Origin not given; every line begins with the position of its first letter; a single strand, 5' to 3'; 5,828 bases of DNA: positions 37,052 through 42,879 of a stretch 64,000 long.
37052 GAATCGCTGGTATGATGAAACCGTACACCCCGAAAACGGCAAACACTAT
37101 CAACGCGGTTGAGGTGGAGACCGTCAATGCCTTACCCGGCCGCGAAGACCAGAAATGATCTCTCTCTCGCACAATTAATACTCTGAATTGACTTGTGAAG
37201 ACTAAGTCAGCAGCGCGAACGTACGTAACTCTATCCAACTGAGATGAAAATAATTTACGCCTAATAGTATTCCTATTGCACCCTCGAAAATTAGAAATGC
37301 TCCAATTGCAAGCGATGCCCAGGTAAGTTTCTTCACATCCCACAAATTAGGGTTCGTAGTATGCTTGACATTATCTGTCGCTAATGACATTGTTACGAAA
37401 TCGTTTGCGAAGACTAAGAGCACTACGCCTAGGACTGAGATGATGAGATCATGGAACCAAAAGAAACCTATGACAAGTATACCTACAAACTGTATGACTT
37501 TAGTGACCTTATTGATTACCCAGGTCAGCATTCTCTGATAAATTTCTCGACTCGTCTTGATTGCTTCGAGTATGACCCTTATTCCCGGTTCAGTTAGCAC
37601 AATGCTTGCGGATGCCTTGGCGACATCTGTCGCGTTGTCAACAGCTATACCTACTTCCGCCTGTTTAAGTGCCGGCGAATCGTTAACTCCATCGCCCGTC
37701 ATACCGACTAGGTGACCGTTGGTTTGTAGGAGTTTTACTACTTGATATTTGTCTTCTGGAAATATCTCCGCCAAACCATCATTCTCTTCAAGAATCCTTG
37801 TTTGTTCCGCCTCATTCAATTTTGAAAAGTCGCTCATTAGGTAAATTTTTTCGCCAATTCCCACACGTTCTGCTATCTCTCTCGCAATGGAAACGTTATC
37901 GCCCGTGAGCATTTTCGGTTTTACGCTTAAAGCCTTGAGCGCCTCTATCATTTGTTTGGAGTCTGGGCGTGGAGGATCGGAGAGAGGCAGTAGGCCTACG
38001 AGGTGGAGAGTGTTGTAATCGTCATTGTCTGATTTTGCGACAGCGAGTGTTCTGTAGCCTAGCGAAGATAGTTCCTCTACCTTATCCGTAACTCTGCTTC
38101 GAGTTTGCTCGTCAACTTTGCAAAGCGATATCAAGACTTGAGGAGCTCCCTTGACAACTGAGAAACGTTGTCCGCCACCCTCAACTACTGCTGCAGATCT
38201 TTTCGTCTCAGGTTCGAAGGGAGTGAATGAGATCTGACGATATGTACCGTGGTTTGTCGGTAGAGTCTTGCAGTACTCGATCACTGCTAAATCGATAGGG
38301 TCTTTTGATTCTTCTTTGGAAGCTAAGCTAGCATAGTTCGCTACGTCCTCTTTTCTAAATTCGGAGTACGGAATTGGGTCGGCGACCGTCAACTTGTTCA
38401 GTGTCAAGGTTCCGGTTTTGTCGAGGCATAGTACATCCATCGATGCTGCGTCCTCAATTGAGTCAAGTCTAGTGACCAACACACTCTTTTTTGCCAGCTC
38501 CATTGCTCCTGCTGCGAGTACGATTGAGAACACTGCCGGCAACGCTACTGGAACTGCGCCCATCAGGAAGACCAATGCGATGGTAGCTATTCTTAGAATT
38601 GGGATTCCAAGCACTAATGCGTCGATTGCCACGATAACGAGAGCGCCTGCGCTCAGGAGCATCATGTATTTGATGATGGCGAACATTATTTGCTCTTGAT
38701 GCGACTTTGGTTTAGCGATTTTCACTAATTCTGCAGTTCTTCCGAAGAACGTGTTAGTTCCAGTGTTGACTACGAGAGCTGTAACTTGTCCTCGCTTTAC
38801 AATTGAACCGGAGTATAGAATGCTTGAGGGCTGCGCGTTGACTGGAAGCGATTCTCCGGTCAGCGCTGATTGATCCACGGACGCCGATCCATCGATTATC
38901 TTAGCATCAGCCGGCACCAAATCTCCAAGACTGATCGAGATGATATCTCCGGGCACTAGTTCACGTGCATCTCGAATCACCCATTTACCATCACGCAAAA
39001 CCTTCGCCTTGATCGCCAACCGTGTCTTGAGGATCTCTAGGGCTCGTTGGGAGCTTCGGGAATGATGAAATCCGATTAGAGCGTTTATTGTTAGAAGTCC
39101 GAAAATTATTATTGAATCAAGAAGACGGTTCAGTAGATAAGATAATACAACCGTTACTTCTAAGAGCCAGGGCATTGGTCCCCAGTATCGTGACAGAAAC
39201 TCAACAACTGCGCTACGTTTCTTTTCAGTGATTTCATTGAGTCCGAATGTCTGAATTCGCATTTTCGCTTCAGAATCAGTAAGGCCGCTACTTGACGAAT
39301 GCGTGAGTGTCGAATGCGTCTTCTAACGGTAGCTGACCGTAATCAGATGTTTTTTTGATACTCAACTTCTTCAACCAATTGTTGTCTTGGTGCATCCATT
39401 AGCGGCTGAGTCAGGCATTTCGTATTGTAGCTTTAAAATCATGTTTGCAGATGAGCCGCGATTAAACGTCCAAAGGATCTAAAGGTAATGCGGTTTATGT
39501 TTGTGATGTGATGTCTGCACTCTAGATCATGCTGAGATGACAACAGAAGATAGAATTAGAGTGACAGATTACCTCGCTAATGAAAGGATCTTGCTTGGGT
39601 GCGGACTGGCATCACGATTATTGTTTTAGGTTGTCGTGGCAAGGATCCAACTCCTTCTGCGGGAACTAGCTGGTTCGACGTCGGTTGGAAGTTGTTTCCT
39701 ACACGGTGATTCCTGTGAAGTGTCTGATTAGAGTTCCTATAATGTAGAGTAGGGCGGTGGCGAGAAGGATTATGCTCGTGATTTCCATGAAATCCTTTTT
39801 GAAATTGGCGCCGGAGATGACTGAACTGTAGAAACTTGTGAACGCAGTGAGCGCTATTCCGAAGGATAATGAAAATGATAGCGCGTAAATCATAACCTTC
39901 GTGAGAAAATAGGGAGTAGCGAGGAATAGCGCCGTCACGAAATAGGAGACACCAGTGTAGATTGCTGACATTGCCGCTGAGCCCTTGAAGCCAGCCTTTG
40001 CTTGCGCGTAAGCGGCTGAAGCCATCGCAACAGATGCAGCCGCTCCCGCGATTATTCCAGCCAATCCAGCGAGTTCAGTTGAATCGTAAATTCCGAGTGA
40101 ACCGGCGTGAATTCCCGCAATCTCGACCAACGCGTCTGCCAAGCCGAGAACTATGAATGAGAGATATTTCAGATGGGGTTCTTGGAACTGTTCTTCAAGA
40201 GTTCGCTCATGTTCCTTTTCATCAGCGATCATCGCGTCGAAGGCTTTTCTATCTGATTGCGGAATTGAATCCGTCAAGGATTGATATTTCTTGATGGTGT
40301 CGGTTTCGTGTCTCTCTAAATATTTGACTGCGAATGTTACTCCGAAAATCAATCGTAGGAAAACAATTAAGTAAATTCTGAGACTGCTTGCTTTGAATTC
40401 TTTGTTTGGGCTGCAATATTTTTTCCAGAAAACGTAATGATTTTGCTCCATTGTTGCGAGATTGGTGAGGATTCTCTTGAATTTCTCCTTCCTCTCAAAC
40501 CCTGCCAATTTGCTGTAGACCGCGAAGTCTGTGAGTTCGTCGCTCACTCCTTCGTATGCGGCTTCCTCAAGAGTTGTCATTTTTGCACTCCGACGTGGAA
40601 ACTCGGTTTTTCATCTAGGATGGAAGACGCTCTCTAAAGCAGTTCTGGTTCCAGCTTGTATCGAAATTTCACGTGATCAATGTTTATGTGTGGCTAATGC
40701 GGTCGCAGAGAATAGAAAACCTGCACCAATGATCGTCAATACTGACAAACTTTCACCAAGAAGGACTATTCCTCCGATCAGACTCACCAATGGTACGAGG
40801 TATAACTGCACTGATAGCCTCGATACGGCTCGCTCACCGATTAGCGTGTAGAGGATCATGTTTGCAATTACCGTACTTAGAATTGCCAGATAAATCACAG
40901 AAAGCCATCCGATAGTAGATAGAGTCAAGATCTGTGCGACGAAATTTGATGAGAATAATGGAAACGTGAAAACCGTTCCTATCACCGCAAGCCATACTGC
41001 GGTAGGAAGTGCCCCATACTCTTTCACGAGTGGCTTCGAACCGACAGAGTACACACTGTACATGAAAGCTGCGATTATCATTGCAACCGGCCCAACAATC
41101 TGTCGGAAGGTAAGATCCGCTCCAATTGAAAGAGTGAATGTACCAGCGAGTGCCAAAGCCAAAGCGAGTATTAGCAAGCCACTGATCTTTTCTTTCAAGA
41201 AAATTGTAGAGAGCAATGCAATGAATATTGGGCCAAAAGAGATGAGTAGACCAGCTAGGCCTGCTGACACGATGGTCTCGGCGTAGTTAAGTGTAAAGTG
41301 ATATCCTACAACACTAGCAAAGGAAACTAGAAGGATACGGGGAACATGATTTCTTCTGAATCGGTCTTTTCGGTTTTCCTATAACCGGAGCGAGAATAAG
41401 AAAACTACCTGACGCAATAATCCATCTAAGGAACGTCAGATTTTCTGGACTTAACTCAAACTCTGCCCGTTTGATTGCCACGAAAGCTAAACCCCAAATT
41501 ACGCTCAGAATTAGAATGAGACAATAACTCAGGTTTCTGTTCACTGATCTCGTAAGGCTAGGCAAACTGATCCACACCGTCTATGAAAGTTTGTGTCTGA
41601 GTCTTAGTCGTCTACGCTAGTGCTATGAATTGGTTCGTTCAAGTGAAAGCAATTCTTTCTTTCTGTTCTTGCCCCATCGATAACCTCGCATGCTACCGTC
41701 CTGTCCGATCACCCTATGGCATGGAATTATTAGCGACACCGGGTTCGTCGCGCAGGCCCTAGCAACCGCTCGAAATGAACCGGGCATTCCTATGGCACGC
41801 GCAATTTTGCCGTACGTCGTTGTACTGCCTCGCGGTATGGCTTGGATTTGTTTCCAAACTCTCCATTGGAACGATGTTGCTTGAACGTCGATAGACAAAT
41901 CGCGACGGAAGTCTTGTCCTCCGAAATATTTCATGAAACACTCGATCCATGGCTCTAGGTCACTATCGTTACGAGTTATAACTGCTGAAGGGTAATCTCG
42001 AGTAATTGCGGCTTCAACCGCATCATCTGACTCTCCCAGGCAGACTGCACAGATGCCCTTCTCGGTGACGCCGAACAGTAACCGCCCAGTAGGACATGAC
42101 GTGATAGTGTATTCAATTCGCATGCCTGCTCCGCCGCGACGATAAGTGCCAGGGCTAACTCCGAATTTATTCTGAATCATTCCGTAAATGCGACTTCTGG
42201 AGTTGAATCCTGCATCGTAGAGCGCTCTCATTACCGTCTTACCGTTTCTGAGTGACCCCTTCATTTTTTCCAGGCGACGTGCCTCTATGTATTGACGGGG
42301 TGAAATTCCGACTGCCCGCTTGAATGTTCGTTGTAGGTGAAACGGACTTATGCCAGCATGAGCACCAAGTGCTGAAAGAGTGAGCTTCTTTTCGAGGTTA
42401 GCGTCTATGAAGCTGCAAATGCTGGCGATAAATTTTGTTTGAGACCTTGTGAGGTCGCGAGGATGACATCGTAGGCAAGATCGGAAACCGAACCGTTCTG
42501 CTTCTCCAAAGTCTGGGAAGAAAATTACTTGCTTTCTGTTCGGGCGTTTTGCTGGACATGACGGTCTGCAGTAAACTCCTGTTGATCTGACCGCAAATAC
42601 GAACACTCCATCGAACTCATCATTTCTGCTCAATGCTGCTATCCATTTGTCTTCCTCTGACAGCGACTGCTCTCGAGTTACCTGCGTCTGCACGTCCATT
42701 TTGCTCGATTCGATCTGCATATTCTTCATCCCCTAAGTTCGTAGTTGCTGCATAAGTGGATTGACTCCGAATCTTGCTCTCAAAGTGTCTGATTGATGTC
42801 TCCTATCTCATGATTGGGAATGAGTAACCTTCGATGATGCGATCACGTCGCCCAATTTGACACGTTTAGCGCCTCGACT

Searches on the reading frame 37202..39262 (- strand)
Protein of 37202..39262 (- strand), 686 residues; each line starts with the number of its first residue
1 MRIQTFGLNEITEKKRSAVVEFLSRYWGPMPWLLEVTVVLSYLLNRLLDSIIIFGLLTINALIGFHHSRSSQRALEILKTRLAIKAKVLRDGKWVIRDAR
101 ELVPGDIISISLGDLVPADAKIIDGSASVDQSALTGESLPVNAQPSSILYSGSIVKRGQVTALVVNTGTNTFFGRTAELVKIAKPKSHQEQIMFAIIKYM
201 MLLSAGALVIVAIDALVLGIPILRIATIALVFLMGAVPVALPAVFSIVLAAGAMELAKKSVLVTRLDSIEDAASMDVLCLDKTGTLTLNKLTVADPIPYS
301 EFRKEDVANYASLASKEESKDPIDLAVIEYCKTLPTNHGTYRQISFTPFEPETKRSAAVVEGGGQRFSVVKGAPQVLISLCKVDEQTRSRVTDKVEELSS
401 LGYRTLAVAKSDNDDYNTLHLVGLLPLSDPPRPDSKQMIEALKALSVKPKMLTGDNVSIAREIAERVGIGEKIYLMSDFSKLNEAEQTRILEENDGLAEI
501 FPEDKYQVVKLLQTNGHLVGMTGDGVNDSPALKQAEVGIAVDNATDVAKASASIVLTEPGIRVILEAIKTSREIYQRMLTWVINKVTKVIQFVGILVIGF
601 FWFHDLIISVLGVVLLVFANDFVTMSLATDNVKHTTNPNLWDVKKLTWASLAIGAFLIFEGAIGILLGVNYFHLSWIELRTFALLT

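Call 30: search_protein_families(library=pfam, proteins=[window:37202-39262:-], max_evalue=0.00001)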
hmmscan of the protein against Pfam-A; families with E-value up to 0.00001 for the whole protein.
window:37202-39262:- (686 aa): 2 families
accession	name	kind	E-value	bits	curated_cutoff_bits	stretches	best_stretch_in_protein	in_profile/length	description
PF00122.25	E1-E2_ATPase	-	1.1e-45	155.9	28.1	1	83-259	4-181/181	E1-E2 ATPase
PF00702.32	Hydrolase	-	5.7e-20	73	26.4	1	275-535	1-190/191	haloacid dehalogenase-like hydrolase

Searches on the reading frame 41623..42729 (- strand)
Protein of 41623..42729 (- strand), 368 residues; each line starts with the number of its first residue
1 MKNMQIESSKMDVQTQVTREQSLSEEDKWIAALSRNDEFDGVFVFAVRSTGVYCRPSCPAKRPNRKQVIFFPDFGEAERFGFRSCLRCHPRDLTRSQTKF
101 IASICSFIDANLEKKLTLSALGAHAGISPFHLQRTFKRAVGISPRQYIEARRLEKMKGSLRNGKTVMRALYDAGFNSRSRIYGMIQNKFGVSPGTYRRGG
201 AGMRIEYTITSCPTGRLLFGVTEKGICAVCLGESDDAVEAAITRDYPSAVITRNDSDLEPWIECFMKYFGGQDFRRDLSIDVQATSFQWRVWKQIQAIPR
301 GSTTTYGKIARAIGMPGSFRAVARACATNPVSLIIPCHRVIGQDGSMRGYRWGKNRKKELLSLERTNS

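Call 45: list_cluster_members(proteins=[P0001, window:44555-46165:-, window:41623-42729:-, window:52165-52791:+, window:59688-61196:-, window:37202-39262:-])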
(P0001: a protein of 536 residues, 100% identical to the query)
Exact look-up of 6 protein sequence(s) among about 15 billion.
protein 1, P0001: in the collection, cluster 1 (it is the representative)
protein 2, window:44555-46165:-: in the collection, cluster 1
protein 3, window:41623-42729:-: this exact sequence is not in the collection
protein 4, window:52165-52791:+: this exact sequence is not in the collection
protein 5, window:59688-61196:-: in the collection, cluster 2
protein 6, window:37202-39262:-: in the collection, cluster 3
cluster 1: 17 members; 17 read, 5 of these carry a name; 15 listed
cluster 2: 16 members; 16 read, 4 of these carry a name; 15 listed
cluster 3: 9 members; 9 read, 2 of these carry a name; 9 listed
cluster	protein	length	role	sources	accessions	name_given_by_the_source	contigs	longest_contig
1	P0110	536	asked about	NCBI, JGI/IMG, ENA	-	-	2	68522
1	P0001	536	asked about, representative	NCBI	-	-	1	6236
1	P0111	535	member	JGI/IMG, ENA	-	phosphohistidine phosphatase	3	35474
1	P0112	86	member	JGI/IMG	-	phosphohistidine phosphatase SixA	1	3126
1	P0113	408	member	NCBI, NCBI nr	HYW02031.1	MAG TPA: CHAD domain-containing protein, partial [Candidatus Acidoferrum sp.] | CHAD domain-containing protein [Candidatus Acidoferrum sp.]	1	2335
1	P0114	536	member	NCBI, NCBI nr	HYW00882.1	MAG TPA: phosphohistidine phosphatase SixA [Candidatus Acidoferrum sp.] | phosphohistidine phosphatase SixA [Candidatus Acidoferrum sp.]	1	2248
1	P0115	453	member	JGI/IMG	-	phosphohistidine phosphatase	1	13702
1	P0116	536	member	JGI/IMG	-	-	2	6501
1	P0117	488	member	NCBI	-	-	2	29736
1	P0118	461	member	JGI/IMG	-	-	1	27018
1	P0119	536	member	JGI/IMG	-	-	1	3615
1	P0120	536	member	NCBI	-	-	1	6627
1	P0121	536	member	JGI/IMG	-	-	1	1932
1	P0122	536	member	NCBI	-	-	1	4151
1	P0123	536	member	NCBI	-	-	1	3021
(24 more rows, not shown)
